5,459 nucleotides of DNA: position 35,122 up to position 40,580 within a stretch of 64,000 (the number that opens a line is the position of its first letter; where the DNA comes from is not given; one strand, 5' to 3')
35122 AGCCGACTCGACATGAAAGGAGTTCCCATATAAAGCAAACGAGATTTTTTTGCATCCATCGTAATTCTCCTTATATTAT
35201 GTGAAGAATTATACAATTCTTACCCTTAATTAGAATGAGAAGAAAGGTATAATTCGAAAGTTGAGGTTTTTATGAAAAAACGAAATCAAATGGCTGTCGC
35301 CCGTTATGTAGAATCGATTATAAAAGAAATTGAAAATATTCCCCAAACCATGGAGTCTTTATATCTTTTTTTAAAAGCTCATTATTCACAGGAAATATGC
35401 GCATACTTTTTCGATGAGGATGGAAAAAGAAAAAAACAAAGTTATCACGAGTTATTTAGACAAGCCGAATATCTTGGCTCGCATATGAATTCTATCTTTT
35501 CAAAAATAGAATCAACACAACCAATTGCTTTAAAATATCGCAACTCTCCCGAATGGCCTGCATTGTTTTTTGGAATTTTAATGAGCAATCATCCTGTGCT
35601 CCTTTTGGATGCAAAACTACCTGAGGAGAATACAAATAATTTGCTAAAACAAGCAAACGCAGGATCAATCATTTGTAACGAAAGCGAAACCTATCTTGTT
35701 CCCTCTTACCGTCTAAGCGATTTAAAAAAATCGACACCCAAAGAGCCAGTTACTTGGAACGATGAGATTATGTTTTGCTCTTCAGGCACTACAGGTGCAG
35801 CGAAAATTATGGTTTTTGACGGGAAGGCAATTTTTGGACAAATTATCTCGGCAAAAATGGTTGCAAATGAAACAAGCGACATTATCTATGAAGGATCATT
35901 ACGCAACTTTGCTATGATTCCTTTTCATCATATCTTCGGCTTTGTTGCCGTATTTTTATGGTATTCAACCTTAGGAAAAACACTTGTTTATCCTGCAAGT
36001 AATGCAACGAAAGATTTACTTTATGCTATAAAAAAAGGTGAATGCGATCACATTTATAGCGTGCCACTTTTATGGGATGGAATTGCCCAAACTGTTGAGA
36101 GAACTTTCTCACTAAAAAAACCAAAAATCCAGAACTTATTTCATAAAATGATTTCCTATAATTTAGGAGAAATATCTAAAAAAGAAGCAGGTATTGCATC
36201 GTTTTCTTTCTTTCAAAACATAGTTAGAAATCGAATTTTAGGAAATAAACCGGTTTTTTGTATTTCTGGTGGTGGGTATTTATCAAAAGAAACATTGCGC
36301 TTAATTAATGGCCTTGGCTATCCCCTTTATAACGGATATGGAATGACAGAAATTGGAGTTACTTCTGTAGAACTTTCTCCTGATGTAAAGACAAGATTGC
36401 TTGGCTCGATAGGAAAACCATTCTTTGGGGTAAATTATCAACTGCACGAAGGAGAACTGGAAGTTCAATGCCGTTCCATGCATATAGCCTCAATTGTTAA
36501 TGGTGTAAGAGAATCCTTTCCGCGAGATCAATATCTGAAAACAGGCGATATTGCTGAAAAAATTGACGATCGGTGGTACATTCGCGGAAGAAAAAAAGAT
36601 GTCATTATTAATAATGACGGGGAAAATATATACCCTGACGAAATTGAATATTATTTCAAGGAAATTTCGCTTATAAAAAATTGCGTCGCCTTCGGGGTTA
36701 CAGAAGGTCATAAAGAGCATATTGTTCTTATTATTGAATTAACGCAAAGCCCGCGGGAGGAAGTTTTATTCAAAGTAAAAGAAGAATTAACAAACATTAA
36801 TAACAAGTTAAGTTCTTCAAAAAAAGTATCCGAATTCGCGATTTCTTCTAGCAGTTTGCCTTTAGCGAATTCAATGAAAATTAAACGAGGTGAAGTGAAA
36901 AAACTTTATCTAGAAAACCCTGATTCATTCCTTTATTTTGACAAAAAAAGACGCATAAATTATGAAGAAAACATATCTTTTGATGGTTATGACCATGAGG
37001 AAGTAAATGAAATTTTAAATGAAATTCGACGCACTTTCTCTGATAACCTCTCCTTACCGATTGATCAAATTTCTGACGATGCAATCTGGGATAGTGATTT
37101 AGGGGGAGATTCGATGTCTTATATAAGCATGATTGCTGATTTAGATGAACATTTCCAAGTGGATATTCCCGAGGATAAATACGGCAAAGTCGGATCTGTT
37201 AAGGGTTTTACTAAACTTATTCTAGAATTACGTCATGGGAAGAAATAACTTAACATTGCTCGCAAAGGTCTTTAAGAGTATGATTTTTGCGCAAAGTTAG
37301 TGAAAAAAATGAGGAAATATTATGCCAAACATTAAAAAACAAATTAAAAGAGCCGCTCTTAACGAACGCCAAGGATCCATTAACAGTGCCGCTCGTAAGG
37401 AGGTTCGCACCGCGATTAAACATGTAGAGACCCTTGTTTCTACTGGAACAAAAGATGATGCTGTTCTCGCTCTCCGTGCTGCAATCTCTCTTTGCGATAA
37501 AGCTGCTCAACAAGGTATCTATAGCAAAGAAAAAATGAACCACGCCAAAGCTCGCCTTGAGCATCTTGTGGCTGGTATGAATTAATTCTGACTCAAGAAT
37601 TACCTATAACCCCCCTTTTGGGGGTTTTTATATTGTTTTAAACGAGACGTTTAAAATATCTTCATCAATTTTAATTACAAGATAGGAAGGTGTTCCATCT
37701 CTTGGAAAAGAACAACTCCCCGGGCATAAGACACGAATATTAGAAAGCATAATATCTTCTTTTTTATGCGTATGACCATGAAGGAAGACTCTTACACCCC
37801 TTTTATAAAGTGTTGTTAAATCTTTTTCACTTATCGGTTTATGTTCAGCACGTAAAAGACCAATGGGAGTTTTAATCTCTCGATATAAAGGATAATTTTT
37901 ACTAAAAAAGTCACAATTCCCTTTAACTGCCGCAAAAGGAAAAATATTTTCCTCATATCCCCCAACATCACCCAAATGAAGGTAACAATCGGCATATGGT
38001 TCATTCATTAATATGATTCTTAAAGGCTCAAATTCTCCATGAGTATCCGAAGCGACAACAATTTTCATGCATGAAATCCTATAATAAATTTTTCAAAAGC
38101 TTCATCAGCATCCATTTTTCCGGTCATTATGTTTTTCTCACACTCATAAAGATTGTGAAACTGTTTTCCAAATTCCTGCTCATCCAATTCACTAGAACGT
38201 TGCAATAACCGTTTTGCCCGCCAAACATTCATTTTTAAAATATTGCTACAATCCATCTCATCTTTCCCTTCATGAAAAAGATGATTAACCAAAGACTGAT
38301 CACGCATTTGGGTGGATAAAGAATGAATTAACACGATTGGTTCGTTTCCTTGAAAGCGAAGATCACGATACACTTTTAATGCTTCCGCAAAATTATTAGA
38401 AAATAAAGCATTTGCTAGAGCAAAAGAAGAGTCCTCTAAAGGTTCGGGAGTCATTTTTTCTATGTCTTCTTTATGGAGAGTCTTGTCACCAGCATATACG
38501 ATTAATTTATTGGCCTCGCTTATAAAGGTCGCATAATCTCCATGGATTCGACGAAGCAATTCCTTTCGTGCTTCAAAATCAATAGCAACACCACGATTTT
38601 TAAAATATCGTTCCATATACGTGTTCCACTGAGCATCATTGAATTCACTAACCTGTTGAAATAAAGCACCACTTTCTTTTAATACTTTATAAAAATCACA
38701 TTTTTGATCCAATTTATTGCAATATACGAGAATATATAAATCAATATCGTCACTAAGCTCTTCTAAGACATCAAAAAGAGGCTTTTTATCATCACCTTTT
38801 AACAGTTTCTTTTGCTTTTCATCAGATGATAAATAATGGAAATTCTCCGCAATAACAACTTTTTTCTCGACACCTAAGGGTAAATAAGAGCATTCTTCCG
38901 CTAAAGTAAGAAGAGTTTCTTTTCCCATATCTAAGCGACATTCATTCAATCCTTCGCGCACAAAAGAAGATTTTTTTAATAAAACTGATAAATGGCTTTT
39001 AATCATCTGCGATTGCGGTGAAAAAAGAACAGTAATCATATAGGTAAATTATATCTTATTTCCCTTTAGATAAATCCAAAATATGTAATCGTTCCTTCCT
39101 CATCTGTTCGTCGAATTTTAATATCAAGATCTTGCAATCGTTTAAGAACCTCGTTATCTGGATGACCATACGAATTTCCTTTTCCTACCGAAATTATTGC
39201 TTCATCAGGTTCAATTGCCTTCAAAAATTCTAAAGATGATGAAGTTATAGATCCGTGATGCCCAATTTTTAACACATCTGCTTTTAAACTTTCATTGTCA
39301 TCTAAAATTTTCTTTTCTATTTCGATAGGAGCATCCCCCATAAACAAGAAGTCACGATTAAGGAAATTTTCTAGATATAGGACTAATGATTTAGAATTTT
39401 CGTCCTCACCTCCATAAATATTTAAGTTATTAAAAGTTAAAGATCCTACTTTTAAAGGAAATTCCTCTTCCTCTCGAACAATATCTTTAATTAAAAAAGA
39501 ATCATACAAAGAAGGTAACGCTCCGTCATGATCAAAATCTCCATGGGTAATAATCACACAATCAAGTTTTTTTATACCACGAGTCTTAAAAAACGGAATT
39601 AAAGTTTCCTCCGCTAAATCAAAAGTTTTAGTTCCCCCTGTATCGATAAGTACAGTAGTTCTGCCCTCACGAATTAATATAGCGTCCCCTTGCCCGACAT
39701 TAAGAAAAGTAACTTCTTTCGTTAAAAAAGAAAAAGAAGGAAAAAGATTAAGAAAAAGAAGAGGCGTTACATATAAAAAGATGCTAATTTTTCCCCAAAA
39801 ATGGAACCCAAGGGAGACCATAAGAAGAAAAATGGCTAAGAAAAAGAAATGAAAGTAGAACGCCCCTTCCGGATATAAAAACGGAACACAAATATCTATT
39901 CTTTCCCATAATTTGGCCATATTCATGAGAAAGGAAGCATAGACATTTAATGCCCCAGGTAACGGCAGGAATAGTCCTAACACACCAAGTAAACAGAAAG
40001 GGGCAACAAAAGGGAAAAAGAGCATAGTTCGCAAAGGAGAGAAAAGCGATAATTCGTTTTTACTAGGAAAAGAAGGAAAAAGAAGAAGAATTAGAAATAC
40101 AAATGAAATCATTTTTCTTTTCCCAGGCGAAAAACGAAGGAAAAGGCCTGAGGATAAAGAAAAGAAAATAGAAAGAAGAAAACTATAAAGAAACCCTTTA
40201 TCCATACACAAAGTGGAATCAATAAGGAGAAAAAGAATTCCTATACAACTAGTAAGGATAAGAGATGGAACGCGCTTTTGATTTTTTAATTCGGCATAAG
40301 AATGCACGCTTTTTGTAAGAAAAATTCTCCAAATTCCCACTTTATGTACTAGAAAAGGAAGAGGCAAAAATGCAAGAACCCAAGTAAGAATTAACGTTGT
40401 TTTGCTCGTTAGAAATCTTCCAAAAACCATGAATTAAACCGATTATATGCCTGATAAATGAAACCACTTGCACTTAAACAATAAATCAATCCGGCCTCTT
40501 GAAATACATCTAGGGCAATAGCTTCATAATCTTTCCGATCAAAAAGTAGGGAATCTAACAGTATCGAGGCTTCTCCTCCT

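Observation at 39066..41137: comEC appears pseudogenised by one in-frame TAA and one frameshift in an A5/T5 run, while comEA is intact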

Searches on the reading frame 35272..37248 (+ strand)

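Call 28: search_protein_families(library=pfam, proteins=[window:35272-37248:+], max_evalue=0.00001)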
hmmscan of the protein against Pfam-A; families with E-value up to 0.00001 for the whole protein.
window:35272-37248:+ (658 aa): 2 families
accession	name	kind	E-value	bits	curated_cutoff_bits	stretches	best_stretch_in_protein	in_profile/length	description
PF00501.34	AMP-binding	-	3.6e-34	118.6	29.9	1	47-393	16-357/384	AMP-binding enzyme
PF00550.31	PP-binding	-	8.1e-08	32.8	20.8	1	584-637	2-54/67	Phosphopantetheine attachment site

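Call 37: search_protein_families(library=ncbifam, proteins=[window:35272-37248:+], max_evalue=0.00001)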
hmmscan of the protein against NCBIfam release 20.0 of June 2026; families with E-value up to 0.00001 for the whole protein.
window:35272-37248:+ (658 aa): 65 families (the best 25 are shown)
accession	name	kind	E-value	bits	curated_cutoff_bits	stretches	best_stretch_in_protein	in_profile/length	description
TIGR01923.1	menE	equivalog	1.2e-30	106.8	330.15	2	333-477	232-383/442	o-succinylbenzoate--CoA ligase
NF004837.0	PRK06187.1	subfamily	2.9e-24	85.2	476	2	330-544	291-520/531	long-chain-fatty-acid--CoA ligase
NF002966.0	PRK03640.1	equivalog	1.7e-23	83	556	1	332-545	261-479/483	o-succinylbenzoate--CoA ligase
NF052269.1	Staph_lig_FadD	equivalog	1.6e-21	76.2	650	1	329-546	269-493/499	long-chain-fatty-acid--CoA ligase FadD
NF009233.0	PRK12583.1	subfamily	2.5e-17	62.5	832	1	413-545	421-549/558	fatty acid CoA ligase family protein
NF006539.0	PRK09029.1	equivalog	9.6e-17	60.9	494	1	333-544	248-449/458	o-succinylbenzoate--CoA ligase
NF005307.0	PRK06839.1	equivalog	2.8e-16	59.2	748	1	331-488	270-439/496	o-succinylbenzoate--CoA ligase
NF041592.1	carboxyl_red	equivalog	2e-15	55.6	1300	1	165-633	234-693/1160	carboxylic acid reductase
NF004509.1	PRK05850.1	subfamily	5.2e-15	54.7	775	1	414-548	433-570/578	fatty-acid--AMP ligase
NF009071.0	PRK12406.1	subfamily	7e-15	54.4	701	1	349-549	297-505/510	acyl-CoA synthetase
NF005797.0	PRK07638.1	equivalog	7.2e-15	54.4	518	1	344-546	273-479/487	acyl-CoA synthetase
NF004114.0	PRK05605.1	equivalog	1.1e-14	53.8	766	1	352-546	366-569/575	long-chain-fatty-acid--CoA ligase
NF052580.1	Str24CoAsynCasG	equivalog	5.3e-14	51.4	750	1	352-543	347-547/548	steroid-24-oyl-CoA synthetase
NF005714.0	PRK07529.1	subfamily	9e-14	50.7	632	1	333-473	346-506/640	acyl-CoA synthetase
NF005662.0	PRK07445.1-4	equivalog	9.9e-14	50.7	640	1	351-546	264-461/467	O-succinylbenzoic acid--CoA ligase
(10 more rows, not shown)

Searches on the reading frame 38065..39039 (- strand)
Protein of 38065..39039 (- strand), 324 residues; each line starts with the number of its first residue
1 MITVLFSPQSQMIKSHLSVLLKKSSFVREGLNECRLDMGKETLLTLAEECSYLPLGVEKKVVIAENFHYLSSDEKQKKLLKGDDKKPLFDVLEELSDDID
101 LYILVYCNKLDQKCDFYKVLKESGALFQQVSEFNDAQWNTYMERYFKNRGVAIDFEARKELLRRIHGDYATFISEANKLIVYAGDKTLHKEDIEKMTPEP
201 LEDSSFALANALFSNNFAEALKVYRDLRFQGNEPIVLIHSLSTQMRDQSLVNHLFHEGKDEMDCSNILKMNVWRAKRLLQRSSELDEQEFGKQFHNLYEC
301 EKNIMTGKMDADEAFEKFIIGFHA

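Call 3: search_protein_families(library=pfam, proteins=[window:38065-39039:-], max_evalue=0.01)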
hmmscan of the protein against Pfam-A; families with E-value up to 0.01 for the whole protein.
window:38065-39039:- (324 aa): 2 families
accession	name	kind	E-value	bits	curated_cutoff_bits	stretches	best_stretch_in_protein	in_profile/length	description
PF21694.2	DNA_pol3_delta_C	-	5.5e-20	72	27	1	202-321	1-120/121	DNA polymerase III delta subunit, C-terminal domain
PF06144.19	DNA_pol3_delta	-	6.5e-08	33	21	1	29-126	28-120/124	DNA polymerase III, delta subunit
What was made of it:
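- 38065..39039 (-): holA (DNA polymerase III delta subunit). It is intact and lies 26 nt downstream of comEC. Pfam DNA_pol3_delta_C E = 5.5e-20 and DNA_pol3_delta E = 6.5e-8 (call 3).
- Checked: holA (38065-39039) is intact and hits DNA_pol3_delta and DNA_pol3_delta_C (call 3).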

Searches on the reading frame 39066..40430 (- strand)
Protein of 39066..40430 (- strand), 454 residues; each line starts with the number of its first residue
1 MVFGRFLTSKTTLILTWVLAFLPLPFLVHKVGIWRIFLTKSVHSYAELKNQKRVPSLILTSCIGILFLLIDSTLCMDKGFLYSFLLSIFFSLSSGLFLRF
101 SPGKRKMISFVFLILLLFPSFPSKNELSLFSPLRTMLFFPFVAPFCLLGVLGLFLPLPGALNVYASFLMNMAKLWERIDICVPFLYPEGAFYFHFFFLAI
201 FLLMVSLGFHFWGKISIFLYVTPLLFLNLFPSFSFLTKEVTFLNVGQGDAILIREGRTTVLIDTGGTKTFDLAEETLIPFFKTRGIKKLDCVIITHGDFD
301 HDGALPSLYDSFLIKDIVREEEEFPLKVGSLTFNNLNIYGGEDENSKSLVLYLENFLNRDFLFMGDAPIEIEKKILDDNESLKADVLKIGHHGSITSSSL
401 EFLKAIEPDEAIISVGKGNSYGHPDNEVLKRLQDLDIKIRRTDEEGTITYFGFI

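Call 3: search_protein_families(library=pfam, proteins=[window:39066-40430:-], max_evalue=0.01)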
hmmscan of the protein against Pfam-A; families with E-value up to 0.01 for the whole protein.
window:39066-40430:- (454 aa): 4 families
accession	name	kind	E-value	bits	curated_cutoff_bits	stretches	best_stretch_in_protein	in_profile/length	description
PF00753.33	Lactamase_B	-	1.9e-19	70.8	22.7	1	244-327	2-82/196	Metallo-beta-lactamase superfamily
PF17314.7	DUF5360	-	0.0016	18.9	25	1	11-66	35-87/127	Family of unknown function (DUF5360)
PF19583.5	ODP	-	0.002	18.5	27.2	1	250-311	5-63/194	ODP family beta lactamase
PF12706.13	Lactamase_B_2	-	0.0039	17.2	27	1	258-310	1-52/200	Beta-lactamase superfamily domain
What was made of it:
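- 39066..40420 (-): comEC fragment 3: codons 239-690 in the -1 frame. It holds the remaining competence-domain transmembrane helices and the C-terminal metallo-beta-lactamase nuclease domain, with catalytic motifs intact (THGDFDH, GHHGS, YGHP). The mechanical ORF is 39066-40430. Pfam Lactamase_B E = 1.9e-19 (call 3).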

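Call 4: find_encoding_contigs(protein=window:39066-40430:-, flank=6000, max_places=10)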
Protein window:39066-40430:- (454 aa): no gene with exactly this product is on record in the collection.
